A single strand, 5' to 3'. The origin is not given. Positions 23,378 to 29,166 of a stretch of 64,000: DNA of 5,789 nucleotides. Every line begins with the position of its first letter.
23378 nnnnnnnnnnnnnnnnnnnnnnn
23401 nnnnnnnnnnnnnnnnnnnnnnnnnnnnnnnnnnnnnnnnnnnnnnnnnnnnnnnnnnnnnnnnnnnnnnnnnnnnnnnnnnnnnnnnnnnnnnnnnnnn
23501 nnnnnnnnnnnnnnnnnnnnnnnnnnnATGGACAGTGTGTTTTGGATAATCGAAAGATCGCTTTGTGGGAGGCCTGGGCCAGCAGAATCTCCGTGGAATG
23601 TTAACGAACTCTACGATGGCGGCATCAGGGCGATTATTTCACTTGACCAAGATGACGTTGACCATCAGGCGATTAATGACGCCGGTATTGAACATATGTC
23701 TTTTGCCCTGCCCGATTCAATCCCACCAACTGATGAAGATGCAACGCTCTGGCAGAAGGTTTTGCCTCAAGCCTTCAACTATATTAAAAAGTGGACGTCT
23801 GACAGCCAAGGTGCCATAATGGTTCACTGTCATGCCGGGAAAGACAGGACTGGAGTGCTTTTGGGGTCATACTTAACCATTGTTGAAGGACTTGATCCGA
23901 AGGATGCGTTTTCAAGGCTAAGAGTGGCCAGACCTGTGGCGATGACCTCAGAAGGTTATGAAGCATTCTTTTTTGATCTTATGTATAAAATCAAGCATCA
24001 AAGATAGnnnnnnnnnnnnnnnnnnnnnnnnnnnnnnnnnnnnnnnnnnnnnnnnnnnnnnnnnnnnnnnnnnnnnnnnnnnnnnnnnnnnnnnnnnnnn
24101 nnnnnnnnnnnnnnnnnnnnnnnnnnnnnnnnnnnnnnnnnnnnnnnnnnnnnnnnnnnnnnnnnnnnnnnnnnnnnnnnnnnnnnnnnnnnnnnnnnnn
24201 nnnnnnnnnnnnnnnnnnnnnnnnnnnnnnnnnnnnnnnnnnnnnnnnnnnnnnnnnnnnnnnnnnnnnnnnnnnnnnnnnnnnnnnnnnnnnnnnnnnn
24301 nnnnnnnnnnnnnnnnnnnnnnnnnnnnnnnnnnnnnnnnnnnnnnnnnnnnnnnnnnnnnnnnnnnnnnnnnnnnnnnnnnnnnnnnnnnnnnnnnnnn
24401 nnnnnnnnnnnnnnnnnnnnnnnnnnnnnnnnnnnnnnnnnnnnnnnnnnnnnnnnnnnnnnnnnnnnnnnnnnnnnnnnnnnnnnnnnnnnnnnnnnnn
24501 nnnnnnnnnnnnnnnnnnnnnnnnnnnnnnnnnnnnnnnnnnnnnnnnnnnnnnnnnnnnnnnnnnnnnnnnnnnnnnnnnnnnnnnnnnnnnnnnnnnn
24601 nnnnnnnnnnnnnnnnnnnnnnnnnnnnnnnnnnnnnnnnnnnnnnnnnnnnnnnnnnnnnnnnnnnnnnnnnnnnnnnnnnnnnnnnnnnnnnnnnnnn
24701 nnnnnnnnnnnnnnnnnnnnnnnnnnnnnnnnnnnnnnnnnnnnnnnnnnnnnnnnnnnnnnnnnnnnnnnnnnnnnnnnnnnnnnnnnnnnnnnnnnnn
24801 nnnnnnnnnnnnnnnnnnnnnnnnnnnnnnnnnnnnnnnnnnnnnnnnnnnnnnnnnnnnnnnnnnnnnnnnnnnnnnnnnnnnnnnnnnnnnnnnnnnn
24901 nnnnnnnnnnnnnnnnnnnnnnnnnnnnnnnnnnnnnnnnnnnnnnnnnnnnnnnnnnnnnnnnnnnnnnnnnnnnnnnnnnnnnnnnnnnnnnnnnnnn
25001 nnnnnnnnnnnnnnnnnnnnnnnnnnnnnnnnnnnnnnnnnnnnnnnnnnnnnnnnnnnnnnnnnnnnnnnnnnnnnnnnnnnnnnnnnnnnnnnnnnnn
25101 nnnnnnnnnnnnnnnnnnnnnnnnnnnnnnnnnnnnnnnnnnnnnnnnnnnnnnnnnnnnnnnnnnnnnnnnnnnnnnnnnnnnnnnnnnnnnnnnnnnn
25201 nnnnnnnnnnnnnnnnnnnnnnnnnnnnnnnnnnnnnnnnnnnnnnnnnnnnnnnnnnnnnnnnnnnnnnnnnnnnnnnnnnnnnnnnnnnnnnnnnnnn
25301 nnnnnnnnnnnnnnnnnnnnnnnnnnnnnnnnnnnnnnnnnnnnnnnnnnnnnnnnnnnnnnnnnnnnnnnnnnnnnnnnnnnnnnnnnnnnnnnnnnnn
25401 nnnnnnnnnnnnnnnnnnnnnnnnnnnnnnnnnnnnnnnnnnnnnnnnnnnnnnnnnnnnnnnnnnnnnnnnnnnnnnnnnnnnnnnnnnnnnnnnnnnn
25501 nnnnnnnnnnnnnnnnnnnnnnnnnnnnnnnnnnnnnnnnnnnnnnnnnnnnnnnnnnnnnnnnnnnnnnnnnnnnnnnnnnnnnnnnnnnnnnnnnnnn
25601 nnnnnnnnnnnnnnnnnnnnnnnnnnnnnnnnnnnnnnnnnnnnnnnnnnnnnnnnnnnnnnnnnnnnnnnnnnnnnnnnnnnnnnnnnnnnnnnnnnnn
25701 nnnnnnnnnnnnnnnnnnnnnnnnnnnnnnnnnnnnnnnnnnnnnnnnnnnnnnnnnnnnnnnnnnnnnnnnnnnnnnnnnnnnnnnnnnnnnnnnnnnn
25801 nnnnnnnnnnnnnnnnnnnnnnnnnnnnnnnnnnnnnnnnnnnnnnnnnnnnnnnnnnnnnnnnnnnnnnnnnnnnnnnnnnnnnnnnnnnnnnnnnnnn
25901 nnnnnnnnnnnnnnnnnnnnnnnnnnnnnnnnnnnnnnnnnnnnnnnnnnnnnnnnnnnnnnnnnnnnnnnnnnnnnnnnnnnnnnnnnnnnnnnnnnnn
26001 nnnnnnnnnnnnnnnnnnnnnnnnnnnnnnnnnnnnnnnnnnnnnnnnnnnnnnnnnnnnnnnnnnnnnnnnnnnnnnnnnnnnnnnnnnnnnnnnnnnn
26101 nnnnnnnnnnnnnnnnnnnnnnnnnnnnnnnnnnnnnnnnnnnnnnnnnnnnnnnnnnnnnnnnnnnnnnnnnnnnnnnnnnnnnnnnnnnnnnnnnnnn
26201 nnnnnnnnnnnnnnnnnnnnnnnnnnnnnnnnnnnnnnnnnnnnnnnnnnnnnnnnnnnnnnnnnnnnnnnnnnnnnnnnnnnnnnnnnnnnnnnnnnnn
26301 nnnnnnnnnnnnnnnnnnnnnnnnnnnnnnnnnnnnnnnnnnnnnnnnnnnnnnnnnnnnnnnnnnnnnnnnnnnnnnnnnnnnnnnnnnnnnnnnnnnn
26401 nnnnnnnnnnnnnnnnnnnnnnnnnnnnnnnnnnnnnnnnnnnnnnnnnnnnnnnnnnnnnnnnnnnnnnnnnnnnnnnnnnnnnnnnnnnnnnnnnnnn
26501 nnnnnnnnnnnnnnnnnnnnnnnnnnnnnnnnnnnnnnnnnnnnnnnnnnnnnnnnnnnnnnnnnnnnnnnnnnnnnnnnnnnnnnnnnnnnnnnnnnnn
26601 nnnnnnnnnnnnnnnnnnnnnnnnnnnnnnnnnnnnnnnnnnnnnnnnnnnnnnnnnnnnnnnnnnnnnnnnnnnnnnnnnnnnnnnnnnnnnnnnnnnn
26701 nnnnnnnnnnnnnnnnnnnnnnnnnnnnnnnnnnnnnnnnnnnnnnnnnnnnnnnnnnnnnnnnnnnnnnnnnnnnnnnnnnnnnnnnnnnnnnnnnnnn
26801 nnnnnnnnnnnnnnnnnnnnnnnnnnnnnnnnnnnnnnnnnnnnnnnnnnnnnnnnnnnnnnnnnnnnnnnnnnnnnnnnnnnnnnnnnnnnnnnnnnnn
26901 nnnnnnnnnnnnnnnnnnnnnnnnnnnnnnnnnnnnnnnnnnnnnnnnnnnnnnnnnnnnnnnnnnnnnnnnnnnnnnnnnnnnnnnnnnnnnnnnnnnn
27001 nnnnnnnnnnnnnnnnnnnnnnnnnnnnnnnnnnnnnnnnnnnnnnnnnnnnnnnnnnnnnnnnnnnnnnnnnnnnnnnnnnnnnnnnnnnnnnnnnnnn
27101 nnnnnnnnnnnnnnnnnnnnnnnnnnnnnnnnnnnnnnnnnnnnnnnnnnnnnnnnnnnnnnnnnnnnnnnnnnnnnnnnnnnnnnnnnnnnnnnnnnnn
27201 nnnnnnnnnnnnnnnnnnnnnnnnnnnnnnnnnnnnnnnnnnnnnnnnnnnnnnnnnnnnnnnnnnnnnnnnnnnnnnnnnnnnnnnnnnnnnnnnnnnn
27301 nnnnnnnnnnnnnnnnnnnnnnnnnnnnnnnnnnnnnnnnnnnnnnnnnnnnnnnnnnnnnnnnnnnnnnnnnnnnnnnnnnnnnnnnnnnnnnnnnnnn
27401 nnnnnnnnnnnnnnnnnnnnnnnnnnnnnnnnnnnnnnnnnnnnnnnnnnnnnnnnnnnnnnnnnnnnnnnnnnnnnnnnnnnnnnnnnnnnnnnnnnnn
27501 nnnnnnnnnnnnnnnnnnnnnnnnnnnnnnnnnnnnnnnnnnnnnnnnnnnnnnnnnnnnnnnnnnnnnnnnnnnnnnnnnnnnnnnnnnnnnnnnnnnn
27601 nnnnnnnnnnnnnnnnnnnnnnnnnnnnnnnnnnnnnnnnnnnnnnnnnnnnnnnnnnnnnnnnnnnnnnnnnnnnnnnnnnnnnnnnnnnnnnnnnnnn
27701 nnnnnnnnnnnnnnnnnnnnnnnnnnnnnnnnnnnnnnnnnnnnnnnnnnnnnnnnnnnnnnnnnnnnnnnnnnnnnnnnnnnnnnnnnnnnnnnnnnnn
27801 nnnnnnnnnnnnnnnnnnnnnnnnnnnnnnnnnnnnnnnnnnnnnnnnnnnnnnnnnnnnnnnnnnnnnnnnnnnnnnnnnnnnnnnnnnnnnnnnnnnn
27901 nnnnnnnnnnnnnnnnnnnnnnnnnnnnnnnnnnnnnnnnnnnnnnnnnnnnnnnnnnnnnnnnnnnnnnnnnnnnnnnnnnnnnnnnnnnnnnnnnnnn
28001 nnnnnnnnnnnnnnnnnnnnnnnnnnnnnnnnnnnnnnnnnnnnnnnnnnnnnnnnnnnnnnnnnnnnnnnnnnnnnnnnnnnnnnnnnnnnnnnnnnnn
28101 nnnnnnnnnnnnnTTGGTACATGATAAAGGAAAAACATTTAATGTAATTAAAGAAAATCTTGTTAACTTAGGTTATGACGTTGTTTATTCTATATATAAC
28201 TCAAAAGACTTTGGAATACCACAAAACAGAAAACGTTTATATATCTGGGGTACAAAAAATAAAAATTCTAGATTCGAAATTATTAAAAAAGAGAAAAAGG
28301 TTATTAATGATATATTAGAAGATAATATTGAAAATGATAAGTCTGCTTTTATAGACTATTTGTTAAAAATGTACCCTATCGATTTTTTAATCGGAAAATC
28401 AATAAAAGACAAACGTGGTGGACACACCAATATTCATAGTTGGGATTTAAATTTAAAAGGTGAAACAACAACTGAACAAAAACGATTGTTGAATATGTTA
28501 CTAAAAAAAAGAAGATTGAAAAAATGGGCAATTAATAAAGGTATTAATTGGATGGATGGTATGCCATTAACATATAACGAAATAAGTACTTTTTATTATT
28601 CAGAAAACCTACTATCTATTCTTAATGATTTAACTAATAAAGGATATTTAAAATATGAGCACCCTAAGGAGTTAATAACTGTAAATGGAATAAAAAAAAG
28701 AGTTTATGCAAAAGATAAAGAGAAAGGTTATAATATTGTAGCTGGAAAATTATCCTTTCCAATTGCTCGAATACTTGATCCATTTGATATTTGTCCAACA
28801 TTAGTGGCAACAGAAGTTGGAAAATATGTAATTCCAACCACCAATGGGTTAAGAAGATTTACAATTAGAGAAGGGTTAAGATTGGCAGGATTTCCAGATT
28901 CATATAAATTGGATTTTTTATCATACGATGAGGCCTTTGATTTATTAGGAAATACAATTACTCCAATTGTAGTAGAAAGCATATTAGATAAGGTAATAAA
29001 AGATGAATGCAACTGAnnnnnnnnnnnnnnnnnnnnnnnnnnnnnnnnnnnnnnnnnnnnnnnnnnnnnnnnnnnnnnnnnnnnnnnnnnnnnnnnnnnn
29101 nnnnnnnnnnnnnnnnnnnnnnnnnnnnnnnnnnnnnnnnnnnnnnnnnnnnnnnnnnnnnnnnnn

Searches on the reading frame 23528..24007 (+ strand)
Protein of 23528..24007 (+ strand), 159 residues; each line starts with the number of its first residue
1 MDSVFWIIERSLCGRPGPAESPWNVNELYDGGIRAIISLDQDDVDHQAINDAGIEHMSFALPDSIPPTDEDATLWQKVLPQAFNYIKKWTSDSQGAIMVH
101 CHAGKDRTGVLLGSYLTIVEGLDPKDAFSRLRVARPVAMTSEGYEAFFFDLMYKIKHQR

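Call 102: search_protein_families(library=pfam, proteins=[window:23528-24007:+], max_evalue=0.0001)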
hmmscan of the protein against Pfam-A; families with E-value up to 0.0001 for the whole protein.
window:23528-24007:+ (159 aa): 5 families
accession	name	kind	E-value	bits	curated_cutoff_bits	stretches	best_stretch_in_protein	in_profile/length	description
PF00782.25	DSPc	-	3.2e-11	43.6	33.5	1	32-144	18-123/133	Dual specificity phosphatase, catalytic domain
PF22785.1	Tc-R-P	-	1.2e-10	42.3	27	1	25-116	16-101/106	Polymorphic toxin system, DSP-PTPase phosphatase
PF22784.1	PTP-SAK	-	4.9e-09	36.8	27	1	23-128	22-120/153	Swiss Army Knife protein, DSP-PTPase phosphatase domain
PF13350.11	Y_phosphatase3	-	6.5e-07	30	22.2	1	80-119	119-153/240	Tyrosine phosphatase family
PF00102.32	Y_phosphatase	-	3.9e-05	23.8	20.9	1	81-142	156-222/234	Protein-tyrosine phosphatase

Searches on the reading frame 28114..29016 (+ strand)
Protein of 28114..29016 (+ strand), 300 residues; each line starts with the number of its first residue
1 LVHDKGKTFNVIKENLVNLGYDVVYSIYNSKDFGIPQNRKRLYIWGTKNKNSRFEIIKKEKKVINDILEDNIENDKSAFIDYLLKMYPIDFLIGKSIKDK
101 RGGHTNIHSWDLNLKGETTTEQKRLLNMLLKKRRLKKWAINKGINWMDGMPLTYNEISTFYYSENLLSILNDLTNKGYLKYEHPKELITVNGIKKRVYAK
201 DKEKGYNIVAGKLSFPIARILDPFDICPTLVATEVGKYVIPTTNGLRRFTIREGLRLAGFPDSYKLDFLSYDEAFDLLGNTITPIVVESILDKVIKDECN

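Call 102: search_protein_families(library=pfam, proteins=[window:28114-29016:+], max_evalue=0.0001)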
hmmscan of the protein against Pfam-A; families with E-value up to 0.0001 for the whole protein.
window:28114-29016:+ (300 aa): 1 family
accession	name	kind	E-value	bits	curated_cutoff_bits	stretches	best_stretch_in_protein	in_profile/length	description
PF00145.23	DNA_methylase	-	6.8e-29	101.7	22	1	3-295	117-323/324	C-5 cytosine-specific DNA methylase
